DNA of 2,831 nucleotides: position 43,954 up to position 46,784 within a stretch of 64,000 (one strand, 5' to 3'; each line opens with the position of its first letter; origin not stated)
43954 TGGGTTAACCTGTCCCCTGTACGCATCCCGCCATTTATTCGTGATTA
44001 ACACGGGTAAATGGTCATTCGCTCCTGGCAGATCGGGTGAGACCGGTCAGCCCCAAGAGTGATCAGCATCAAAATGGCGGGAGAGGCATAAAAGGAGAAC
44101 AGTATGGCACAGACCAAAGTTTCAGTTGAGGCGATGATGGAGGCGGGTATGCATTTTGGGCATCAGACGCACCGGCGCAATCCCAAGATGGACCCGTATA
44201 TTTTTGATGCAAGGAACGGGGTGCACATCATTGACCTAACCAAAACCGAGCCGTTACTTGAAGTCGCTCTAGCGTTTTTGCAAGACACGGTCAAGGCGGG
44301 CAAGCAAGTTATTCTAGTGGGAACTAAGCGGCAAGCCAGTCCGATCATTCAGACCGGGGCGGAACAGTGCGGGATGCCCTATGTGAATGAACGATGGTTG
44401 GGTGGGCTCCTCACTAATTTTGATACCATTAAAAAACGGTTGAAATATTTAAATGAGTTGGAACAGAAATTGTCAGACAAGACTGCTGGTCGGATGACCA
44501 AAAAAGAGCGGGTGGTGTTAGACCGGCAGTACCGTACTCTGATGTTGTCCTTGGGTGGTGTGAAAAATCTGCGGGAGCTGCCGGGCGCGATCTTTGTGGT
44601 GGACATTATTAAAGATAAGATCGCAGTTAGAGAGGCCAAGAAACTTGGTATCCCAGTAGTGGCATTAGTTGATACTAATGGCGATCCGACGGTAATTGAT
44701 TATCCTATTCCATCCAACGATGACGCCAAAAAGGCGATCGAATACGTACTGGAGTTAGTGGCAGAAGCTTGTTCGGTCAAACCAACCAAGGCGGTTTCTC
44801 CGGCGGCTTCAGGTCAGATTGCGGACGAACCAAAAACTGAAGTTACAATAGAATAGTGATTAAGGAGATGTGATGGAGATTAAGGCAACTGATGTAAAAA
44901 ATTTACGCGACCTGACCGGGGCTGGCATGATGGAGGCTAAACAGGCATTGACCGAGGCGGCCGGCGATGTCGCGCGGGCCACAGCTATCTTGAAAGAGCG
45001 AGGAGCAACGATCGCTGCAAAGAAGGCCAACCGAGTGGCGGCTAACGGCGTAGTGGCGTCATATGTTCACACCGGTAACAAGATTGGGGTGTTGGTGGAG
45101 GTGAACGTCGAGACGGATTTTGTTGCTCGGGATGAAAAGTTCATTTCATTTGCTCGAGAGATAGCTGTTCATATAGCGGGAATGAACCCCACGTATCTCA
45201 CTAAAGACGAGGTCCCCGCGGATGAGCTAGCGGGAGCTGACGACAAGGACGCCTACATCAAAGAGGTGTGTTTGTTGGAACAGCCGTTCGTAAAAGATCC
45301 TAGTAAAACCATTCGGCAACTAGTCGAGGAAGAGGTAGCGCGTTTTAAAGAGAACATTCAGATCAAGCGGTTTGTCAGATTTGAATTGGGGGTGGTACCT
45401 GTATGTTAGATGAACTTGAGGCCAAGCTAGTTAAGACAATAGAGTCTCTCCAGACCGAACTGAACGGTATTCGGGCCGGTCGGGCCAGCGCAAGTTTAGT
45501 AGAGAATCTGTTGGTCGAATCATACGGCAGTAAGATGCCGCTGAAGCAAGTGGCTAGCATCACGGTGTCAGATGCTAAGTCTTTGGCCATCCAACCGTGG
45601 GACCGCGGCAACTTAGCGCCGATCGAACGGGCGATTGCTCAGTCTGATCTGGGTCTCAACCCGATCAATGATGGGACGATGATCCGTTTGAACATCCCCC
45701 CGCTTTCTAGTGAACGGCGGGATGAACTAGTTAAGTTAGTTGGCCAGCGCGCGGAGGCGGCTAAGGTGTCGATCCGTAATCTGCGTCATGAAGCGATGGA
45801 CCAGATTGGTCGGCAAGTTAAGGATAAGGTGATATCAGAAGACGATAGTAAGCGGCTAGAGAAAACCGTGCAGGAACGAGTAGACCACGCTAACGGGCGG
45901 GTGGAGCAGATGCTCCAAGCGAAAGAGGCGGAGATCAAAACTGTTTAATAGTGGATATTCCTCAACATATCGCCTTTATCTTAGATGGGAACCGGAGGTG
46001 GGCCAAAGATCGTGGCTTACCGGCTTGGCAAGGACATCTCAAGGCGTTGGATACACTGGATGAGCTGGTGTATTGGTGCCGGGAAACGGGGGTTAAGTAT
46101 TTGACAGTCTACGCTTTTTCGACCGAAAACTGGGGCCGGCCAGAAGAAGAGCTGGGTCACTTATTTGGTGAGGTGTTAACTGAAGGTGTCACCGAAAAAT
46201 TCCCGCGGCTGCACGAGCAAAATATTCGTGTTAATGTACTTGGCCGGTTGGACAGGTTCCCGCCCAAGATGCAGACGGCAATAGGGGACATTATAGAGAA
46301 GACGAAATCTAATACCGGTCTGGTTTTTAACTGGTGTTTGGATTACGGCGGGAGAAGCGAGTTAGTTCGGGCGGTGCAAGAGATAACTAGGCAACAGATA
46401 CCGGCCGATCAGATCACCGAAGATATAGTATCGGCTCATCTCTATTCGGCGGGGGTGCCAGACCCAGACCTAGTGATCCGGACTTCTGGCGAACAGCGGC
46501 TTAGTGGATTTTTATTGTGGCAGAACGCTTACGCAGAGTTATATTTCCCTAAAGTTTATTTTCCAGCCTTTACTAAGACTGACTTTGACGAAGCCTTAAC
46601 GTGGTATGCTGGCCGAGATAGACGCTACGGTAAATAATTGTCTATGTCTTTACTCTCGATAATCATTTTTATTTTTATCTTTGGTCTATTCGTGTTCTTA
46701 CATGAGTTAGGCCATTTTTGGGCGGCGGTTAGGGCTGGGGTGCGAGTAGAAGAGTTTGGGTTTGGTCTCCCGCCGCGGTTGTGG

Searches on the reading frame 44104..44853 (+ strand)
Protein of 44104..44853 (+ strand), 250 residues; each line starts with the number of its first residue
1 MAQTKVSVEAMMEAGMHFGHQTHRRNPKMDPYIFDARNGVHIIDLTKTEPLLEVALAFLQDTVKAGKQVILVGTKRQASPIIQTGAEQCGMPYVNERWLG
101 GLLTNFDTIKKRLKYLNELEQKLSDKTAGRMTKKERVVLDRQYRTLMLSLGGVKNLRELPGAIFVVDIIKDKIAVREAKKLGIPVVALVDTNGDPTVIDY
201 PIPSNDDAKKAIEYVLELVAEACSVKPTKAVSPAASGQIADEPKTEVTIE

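Call 67: search_protein_families(library=pfam, proteins=[window:44104-44853:+], max_evalue=0.000001)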
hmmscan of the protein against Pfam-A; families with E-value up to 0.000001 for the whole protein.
window:44104-44853:+ (250 aa): 1 family
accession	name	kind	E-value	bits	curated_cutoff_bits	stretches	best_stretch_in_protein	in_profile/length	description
PF00318.25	Ribosomal_S2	-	2.2e-83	279.2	26.1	1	11-223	1-213/216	Ribosomal protein S2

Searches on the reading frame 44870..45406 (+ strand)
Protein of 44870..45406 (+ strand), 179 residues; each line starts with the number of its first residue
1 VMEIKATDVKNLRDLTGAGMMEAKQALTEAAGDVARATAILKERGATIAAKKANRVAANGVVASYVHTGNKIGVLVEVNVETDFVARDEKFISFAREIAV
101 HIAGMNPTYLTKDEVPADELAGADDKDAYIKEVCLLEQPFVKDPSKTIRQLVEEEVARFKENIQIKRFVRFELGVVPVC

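Call 67: search_protein_families(library=pfam, proteins=[window:44870-45406:+], max_evalue=0.000001)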
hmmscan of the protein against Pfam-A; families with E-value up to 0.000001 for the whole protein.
window:44870-45406:+ (179 aa): 1 family
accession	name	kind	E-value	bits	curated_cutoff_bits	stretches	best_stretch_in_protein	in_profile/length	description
PF00889.24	EF_TS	-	5.9e-26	91.8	27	2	38-121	57-133/204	Elongation factor TS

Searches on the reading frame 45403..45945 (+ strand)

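Call 67: search_protein_families(library=pfam, proteins=[window:45403-45945:+], max_evalue=0.000001)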
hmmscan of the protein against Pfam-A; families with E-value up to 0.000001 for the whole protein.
window:45403-45945:+ (181 aa): 1 family
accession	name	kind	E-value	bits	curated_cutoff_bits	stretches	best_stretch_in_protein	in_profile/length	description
PF01765.24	RRF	-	2.7e-58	196.9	29.7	1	16-178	1-163/164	Ribosome recycling factor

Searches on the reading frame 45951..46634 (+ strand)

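Call 67: search_protein_families(library=pfam, proteins=[window:45951-46634:+], max_evalue=0.000001)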
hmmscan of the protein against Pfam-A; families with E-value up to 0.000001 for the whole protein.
window:45951-46634:+ (228 aa): 1 family
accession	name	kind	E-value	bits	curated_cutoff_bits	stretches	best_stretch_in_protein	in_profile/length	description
PF01255.24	Prenyltransf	-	4.2e-78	262.3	27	1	10-227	1-219/219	Putative undecaprenyl diphosphate synthase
